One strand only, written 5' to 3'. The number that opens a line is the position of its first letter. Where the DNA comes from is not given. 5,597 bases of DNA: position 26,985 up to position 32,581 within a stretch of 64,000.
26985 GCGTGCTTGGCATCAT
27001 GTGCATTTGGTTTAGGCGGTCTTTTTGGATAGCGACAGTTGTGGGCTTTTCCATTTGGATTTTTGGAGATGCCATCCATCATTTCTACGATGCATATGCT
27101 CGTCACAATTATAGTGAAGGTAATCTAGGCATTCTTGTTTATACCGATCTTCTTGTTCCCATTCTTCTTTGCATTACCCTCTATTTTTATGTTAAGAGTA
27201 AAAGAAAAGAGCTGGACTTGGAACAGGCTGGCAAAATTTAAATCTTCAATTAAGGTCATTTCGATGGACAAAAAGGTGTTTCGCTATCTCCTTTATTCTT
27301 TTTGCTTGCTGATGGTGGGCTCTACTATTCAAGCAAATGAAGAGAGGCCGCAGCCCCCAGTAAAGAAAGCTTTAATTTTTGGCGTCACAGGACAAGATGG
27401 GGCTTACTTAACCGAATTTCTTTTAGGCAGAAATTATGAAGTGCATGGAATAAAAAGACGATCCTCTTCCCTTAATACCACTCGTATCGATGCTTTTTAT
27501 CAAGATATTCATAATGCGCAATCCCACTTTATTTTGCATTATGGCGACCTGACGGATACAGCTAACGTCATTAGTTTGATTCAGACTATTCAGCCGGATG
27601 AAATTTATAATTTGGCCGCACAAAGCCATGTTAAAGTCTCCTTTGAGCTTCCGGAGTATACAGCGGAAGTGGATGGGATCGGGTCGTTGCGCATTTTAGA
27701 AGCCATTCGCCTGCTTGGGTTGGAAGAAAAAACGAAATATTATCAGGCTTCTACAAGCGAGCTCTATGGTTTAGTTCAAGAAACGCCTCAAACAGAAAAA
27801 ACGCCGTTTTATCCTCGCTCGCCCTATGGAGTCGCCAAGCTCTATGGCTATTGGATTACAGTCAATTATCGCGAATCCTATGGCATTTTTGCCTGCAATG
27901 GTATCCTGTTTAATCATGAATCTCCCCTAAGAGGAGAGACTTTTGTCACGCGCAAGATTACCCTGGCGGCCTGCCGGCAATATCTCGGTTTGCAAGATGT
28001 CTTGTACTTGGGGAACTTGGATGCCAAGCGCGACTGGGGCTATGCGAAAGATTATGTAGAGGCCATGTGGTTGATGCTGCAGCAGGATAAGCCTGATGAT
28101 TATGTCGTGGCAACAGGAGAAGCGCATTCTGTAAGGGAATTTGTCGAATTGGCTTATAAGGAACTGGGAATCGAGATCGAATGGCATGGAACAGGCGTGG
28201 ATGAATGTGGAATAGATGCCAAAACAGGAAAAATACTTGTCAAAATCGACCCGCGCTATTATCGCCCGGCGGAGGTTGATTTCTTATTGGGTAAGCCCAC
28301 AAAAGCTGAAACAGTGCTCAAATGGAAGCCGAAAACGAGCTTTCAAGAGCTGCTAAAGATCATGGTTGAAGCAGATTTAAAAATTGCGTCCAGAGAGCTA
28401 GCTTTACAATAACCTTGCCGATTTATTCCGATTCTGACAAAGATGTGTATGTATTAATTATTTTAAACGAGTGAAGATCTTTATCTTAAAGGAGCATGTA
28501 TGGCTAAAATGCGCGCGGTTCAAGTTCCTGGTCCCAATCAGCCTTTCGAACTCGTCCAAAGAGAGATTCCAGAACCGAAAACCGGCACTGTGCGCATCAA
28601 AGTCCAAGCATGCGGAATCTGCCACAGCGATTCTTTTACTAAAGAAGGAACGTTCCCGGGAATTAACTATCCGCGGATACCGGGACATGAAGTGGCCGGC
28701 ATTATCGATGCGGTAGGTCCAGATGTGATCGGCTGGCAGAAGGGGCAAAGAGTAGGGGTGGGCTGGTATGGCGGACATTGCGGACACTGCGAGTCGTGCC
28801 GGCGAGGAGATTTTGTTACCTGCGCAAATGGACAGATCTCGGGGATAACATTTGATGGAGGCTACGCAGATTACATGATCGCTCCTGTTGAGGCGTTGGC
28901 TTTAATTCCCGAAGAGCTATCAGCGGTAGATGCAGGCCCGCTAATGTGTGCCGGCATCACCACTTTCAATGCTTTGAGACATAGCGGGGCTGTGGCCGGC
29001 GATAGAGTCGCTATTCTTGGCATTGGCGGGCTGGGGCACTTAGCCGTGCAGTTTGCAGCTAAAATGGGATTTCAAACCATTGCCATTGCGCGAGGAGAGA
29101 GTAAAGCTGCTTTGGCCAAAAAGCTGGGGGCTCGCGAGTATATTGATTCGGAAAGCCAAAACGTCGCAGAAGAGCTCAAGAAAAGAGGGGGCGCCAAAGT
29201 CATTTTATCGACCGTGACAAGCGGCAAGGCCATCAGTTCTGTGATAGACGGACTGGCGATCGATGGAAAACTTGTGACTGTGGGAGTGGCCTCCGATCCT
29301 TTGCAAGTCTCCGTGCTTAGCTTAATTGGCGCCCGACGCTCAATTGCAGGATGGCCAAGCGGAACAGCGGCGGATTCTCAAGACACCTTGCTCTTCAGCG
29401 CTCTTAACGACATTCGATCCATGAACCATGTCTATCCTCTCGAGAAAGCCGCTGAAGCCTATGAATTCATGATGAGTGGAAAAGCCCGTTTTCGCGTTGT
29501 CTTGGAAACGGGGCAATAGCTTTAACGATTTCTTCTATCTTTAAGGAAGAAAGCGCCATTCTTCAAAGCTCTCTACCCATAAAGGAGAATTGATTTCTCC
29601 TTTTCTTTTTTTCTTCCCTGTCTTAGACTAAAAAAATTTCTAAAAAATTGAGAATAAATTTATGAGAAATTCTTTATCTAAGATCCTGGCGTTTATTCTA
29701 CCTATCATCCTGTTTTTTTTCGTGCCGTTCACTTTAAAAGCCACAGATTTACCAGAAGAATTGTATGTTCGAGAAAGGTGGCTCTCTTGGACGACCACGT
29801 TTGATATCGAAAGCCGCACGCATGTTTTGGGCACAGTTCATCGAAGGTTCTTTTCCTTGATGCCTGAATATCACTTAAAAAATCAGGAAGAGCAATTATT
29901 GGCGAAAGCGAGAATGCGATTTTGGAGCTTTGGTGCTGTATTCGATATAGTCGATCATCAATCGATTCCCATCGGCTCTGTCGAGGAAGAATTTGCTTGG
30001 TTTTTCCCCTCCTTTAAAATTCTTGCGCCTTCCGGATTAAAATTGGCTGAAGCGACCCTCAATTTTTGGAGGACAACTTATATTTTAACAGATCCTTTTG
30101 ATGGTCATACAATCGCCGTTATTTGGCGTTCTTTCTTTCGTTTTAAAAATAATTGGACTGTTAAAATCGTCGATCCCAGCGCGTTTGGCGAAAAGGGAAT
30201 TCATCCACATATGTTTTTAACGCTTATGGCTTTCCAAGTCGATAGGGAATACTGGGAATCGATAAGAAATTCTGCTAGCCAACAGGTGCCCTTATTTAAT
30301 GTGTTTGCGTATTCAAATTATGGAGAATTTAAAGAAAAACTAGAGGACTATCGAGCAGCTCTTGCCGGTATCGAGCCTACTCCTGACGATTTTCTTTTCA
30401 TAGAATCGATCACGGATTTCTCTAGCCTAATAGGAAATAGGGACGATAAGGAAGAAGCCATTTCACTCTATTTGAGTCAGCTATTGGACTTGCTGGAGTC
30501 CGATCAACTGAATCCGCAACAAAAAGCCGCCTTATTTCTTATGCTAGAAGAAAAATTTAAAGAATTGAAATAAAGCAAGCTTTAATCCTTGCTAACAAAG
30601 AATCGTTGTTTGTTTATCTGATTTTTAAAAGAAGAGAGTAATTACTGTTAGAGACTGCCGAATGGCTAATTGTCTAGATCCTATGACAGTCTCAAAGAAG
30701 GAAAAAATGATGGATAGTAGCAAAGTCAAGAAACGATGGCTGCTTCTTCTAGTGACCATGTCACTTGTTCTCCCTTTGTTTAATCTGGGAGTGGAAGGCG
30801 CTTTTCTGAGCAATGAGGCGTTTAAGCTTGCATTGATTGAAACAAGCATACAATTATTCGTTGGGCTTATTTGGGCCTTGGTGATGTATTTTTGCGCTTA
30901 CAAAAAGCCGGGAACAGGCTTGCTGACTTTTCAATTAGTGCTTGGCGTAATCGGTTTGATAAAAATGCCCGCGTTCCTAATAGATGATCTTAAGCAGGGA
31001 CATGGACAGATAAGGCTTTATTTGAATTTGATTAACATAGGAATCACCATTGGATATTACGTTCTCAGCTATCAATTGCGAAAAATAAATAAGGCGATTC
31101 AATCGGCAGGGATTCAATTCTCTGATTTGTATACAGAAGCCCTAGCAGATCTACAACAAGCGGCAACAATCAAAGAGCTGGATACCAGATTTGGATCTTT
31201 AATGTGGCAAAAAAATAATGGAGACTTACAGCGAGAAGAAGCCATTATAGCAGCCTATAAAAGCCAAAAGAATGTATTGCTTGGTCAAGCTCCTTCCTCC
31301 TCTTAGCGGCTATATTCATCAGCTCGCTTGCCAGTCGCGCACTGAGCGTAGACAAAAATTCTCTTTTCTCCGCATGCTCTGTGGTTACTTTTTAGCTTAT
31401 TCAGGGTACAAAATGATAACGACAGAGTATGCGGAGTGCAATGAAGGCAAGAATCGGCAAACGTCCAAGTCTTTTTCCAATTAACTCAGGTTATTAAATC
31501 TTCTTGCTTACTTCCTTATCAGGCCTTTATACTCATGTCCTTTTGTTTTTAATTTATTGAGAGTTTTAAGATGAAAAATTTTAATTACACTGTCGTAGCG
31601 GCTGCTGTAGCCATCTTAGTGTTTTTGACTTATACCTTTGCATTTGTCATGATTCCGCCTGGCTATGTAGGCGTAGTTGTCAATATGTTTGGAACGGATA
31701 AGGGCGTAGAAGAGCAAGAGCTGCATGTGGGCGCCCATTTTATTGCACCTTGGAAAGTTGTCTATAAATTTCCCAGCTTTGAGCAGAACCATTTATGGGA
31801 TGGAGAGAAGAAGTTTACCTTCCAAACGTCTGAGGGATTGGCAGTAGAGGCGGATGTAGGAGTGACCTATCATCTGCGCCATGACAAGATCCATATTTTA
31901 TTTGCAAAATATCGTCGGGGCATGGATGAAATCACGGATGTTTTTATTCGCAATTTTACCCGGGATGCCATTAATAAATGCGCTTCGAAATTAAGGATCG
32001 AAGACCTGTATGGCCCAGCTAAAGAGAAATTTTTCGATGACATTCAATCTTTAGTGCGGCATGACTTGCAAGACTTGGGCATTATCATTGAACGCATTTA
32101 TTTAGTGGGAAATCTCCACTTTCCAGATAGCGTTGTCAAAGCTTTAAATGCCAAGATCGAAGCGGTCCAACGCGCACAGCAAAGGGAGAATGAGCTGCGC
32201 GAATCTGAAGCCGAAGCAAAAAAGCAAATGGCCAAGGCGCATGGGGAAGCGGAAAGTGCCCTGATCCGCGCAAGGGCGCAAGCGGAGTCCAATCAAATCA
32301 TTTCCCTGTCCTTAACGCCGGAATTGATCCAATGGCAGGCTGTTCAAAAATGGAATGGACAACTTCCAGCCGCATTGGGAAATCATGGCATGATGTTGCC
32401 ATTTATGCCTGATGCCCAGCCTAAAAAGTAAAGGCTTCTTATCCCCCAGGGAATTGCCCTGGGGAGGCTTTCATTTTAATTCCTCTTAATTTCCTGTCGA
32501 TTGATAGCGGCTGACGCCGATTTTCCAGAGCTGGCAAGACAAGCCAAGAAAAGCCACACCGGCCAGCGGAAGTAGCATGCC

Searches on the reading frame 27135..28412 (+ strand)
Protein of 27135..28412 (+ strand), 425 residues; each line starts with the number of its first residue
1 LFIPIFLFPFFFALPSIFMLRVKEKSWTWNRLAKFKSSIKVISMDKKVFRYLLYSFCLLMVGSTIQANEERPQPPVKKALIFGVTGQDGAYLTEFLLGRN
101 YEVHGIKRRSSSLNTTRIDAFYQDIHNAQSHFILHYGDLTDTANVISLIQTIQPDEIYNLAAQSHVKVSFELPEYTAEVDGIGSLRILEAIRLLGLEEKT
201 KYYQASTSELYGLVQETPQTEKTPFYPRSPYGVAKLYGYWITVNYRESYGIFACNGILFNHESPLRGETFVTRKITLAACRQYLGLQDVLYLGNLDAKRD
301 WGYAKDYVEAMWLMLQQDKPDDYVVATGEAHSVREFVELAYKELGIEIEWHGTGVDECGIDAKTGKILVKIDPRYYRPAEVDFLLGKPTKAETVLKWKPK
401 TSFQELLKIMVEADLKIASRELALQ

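Call 67: search_protein_families(library=pfam, proteins=[window:27135-28412:+], max_evalue=1e-8)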
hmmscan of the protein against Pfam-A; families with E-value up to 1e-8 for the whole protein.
window:27135-28412:+ (425 aa): 2 families
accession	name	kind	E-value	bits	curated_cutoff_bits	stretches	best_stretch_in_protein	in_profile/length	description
PF16363.11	GDP_Man_Dehyd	-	1.2e-151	505.3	27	1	80-410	1-332/332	GDP-mannose 4,6 dehydratase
PF01370.27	Epimerase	-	1.5e-72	244.4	20.9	1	79-326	1-240/240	NAD dependent epimerase/dehydratase family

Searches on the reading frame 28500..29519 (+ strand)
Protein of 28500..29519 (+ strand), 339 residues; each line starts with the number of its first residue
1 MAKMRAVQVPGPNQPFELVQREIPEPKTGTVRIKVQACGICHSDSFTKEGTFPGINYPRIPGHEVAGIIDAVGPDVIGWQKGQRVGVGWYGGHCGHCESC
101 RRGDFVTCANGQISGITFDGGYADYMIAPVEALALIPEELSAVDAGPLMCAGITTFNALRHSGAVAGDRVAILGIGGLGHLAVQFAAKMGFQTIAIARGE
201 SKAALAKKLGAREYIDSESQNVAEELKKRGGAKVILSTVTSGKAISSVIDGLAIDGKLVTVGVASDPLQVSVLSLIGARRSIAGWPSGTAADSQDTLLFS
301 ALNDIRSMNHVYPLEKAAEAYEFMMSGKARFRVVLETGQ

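Call 68: search_protein_families(library=pfam, proteins=[window:28500-29519:+], max_evalue=1e-8)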
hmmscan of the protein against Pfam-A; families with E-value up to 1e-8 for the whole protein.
window:28500-29519:+ (339 aa): 2 families
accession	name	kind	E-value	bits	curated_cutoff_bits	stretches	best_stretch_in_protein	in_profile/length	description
PF08240.17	ADH_N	-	7e-28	97.4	23.5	1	28-138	2-104/104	Alcohol dehydrogenase GroES-like domain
PF00107.32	ADH_zinc_N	-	4.2e-23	82.1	31.8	1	177-292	1-119/129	Zinc-binding dehydrogenase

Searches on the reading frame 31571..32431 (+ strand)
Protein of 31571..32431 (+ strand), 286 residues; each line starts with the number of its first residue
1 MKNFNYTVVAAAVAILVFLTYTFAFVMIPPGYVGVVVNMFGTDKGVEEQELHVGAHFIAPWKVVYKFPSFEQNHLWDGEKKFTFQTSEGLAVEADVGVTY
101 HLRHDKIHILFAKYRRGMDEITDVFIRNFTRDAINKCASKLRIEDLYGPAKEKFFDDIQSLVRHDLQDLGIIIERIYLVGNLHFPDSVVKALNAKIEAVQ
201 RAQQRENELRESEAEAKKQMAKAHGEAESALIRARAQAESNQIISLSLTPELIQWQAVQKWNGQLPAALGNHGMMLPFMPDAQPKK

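Call 68: search_protein_families(library=pfam, proteins=[window:31571-32431:+], max_evalue=1e-8)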
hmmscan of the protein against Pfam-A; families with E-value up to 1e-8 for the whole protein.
window:31571-32431:+ (286 aa): 1 family
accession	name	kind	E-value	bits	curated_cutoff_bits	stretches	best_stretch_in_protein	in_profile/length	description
PF01145.31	Band_7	-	1.8e-26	93.7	23.6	1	27-211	2-174/176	SPFH domain / Band 7 family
